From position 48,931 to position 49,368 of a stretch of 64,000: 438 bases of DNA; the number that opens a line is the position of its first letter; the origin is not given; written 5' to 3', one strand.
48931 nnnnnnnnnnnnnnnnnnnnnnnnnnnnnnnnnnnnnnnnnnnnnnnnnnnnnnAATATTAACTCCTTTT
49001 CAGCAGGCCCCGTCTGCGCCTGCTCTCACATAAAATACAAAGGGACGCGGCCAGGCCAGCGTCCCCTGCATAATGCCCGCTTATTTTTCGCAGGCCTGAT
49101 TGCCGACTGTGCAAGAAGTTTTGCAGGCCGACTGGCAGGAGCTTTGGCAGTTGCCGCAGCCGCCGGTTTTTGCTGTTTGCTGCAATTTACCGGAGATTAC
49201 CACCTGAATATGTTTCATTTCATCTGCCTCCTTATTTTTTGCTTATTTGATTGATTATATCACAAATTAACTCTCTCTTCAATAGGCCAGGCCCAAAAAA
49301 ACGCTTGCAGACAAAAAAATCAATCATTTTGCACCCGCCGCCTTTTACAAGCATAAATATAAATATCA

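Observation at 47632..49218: Unlisted SCIFF ranthipeptide precursor with its radical-SAM/SPASM maturase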

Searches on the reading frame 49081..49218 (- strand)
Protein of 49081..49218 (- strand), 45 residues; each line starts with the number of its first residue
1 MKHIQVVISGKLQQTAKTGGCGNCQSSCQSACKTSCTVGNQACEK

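Call 3: search_protein_families(library=ncbifam, proteins=[window:49081-49218:-], max_evalue=0.01)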
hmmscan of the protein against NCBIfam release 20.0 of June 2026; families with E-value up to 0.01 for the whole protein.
window:49081-49218:- (45 aa): 1 family
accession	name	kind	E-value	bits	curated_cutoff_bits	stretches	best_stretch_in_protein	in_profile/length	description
TIGR03973.1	six_Cys_in_45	equivalog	1.2e-20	73.2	50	1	2-44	1-43/43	six-cysteine ranthipeptide SCIFF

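Call 4: search_protein_families(library=pfam, proteins=[window:49081-49218:-], max_evalue=0.01)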
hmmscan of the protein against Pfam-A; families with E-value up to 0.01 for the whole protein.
window:49081-49218:- (45 aa): 1 family
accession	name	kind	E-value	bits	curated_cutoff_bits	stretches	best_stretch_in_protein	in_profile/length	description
PF13165.11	SCIFF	-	1.3e-21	76.6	27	1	2-45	1-44/44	Six-cysteine peptide SCIFF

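Call 32: list_cluster_members(proteins=[window:49084-49218:-, window:47635-48984:-, window:49392-49703:+, window:49823-50758:+])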
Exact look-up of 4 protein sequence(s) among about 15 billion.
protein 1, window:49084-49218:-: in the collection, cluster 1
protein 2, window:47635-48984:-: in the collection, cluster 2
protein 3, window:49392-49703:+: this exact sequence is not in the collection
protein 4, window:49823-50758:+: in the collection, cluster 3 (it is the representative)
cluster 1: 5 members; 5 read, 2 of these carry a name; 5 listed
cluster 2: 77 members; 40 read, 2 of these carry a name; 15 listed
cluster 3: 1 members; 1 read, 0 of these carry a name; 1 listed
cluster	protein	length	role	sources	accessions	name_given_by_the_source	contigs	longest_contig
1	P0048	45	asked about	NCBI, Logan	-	-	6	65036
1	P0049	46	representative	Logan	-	-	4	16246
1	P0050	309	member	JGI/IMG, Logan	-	quercetin dioxygenase-like cupin family protein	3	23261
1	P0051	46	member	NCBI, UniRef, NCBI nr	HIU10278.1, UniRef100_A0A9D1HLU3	MAG TPA: six-cysteine ranthipeptide SCIFF [Candidatus Avidehalobacter gallistercoris] | Six-cysteine ranthipeptide SCIFF n=1 Tax=Candidatus Avidehalobacter gallistercoris ... | six-cysteine ranthipeptide SCIFF [Candidatus Avidehalobacter gallistercoris]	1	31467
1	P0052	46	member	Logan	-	-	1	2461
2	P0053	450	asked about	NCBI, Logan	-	-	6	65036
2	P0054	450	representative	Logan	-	-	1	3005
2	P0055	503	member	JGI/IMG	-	six-Cys-in-45 modification radical SAM protein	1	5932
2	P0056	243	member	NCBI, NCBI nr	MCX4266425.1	MAG: 4Fe-4S cluster-binding domain-containing protein, partial [Firmicutes bacterium] | 4Fe-4S cluster-binding domain-containing protein [Bacillota bacterium]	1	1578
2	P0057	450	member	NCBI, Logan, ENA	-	-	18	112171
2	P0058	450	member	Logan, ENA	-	-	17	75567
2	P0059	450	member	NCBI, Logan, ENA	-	-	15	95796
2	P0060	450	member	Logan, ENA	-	-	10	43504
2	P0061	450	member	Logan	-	-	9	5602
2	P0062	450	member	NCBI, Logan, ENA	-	-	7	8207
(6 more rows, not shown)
